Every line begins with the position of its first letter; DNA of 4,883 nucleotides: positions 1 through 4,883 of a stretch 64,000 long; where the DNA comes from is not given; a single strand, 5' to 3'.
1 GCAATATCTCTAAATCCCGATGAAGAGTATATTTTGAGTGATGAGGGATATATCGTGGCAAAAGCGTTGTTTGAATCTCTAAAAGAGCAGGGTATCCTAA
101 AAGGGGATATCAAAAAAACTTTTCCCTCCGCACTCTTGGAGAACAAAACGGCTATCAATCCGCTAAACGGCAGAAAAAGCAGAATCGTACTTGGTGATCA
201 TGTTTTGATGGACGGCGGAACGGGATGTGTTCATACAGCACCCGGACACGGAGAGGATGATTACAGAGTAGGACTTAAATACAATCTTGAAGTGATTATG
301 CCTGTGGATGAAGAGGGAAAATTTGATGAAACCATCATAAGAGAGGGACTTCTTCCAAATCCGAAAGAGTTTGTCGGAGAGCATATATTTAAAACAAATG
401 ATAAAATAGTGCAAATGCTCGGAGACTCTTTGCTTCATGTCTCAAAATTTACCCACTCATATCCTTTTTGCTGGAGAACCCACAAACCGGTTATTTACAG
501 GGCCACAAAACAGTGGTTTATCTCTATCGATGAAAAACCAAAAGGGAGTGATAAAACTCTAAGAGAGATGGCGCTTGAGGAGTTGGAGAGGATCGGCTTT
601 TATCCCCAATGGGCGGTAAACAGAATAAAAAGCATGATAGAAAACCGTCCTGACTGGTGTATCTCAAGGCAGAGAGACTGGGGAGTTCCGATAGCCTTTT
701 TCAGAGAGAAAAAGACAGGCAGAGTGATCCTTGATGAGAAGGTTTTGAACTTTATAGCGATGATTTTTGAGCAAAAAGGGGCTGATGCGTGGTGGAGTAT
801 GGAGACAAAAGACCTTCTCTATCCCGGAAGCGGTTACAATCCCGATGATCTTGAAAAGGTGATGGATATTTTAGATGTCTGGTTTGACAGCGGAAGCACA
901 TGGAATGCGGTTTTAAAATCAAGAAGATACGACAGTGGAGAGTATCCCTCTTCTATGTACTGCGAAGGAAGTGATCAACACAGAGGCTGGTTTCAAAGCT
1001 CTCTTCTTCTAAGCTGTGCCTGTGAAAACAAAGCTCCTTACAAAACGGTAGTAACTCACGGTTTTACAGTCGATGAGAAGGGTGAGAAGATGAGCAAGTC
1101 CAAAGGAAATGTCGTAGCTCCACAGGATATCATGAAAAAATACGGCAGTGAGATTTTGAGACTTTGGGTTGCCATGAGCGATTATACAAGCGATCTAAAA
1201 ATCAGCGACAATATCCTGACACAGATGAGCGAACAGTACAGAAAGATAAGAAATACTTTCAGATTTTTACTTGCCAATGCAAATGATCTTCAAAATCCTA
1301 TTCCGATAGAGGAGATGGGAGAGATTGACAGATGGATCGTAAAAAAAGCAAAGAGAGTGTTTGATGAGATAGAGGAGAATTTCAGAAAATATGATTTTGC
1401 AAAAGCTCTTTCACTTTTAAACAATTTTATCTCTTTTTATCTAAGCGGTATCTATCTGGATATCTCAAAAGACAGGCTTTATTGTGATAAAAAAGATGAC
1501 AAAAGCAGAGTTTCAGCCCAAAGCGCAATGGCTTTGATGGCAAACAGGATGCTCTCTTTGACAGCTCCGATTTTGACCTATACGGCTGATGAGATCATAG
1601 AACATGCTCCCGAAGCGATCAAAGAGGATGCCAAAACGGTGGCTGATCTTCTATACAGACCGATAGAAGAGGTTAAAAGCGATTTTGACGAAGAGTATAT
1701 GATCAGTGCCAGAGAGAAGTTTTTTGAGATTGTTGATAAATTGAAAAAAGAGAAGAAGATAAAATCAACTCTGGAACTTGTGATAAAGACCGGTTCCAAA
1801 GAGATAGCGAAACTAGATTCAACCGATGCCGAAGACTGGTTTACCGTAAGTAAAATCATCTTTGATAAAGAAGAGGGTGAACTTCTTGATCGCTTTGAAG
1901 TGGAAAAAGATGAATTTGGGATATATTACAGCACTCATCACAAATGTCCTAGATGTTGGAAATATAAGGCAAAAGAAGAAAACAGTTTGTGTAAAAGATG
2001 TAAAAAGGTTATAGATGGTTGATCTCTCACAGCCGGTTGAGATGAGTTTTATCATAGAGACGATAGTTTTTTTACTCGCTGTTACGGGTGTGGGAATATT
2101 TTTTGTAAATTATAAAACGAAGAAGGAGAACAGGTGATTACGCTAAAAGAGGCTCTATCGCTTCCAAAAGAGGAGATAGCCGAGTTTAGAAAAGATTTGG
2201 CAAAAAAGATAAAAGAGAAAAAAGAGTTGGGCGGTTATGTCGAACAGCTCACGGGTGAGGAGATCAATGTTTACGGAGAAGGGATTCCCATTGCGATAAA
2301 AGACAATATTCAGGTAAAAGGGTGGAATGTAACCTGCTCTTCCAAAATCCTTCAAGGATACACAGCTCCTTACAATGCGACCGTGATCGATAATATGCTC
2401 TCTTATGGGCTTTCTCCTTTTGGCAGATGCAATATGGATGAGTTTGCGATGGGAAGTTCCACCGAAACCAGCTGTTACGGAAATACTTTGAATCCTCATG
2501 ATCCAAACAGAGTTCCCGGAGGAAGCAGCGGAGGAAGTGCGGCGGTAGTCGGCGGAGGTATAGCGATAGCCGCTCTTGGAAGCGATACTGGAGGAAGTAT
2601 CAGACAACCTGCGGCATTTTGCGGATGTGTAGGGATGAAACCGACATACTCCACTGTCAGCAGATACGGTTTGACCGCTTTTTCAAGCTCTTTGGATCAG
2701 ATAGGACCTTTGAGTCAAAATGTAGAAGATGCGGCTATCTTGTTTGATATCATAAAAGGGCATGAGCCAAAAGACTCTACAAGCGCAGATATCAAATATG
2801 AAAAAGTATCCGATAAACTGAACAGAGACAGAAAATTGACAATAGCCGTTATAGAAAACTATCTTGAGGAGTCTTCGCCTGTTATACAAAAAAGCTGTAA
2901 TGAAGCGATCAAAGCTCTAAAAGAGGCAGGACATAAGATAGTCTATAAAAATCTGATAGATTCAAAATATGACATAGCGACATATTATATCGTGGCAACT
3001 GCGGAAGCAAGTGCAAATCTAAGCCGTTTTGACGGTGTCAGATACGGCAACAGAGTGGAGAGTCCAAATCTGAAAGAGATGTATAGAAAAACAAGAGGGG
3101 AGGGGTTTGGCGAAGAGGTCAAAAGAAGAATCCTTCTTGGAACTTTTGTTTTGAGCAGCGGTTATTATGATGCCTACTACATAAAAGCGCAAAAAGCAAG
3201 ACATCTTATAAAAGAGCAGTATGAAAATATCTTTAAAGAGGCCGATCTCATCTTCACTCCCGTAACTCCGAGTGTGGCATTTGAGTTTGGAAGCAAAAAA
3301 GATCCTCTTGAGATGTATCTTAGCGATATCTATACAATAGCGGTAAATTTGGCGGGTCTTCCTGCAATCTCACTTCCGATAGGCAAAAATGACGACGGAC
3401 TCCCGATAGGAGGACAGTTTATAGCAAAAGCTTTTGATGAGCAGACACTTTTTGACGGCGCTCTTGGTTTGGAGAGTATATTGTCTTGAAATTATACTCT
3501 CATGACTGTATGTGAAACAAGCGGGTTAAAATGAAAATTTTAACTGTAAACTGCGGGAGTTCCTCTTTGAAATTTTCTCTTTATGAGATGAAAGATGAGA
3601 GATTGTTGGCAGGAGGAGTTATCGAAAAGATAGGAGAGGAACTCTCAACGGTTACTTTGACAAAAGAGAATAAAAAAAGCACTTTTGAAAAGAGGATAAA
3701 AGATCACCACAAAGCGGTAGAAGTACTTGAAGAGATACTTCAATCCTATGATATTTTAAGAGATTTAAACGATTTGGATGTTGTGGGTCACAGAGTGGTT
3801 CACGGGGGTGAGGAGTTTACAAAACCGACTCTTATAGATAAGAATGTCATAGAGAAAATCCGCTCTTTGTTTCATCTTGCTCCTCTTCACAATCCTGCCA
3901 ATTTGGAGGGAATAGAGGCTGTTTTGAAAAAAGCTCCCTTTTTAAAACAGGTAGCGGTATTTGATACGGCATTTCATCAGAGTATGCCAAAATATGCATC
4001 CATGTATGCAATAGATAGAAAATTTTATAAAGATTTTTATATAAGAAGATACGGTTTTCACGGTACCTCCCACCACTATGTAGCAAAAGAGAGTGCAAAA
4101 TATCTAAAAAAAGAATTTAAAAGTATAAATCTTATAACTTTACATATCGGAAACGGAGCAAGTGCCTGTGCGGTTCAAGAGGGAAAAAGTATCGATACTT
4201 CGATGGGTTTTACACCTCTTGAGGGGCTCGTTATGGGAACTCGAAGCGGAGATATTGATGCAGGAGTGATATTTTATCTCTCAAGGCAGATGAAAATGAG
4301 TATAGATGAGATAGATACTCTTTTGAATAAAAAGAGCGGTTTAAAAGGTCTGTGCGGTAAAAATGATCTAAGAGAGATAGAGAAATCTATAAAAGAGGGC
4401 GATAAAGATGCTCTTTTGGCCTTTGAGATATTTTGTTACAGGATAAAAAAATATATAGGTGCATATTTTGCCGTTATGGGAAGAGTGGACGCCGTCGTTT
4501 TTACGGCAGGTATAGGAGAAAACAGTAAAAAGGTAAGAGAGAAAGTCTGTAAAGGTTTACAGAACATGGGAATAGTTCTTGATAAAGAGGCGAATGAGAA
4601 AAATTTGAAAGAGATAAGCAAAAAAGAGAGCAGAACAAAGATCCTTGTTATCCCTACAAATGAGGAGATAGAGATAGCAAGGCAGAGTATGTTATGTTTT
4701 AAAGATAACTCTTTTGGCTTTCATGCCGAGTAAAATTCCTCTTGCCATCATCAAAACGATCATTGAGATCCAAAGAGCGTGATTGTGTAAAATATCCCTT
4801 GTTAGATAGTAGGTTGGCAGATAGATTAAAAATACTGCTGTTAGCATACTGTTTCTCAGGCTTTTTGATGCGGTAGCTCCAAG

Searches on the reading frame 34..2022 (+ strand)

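Call 54: search_protein_families(library=pfam, proteins=[window:34-2022:+], max_evalue=0.00001)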
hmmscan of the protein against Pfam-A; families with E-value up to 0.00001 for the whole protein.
window:34-2022:+ (662 aa): 6 families
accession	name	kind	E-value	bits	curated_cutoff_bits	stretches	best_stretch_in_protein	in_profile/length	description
PF00133.28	tRNA-synt_1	-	6.4e-79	266.1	22.7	1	127-391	184-414/414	tRNA synthetases class I (I, L, M and V)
PF08264.19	Anticodon_1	-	8.4e-21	74.8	25.1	1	432-583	1-145/148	Anticodon-binding domain of tRNA ligase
PF13603.12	tRNA-synt_1_2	-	2.9e-12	46.9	25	1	12-128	61-183/185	Leucyl-tRNA synthetase, editing domain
PF09334.17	tRNA-synt_1g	-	2.4e-10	40.2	20.1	1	332-392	308-368/391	tRNA synthetases class I (M)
PF01921.24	tRNA-synt_1f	-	3.1e-09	36.7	27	1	330-410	262-340/360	tRNA synthetases class I (K)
PF01406.26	tRNA-synt_1e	-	5.4e-08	33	27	1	328-398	230-299/301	tRNA synthetases class I (C) catalytic domain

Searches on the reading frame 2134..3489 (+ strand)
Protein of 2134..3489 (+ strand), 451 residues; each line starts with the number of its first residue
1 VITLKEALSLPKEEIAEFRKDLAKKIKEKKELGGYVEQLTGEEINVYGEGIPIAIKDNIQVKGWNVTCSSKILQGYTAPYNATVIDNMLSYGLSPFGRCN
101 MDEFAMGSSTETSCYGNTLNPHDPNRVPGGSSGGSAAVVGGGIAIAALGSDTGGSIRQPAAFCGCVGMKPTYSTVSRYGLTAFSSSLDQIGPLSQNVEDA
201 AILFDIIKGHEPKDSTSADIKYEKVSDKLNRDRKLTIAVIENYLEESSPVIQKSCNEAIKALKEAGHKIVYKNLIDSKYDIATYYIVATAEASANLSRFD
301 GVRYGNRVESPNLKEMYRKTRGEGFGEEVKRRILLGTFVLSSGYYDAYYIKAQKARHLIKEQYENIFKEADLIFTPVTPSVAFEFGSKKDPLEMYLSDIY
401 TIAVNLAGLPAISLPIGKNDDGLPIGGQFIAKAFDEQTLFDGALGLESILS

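Call 54: search_protein_families(library=pfam, proteins=[window:2134-3489:+], max_evalue=0.00001)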
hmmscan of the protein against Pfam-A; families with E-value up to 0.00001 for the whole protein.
window:2134-3489:+ (451 aa): 1 family
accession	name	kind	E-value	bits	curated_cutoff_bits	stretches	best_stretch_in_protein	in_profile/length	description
PF01425.27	Amidase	-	1.3e-138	463.2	27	1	50-439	49-444/445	Amidase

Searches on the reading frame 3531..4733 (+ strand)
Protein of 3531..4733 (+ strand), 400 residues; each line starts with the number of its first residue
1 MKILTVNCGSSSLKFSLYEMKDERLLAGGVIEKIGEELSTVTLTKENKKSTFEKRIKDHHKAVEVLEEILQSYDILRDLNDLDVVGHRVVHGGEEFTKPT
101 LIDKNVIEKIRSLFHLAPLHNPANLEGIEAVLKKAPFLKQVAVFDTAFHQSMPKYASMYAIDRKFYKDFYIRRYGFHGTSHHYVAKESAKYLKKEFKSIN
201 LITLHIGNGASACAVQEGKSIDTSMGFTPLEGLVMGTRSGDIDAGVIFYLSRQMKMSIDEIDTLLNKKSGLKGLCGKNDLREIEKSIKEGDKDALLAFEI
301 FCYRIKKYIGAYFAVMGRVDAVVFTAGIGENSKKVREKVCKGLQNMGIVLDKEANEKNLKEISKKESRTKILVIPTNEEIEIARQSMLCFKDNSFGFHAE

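Call 54: search_protein_families(library=pfam, proteins=[window:3531-4733:+], max_evalue=0.00001)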
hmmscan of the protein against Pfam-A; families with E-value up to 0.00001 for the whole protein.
window:3531-4733:+ (400 aa): 1 family
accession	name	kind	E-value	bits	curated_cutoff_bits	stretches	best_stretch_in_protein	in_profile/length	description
PF00871.23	Acetate_kinase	-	2.7e-154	514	22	1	2-384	1-392/392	Acetokinase family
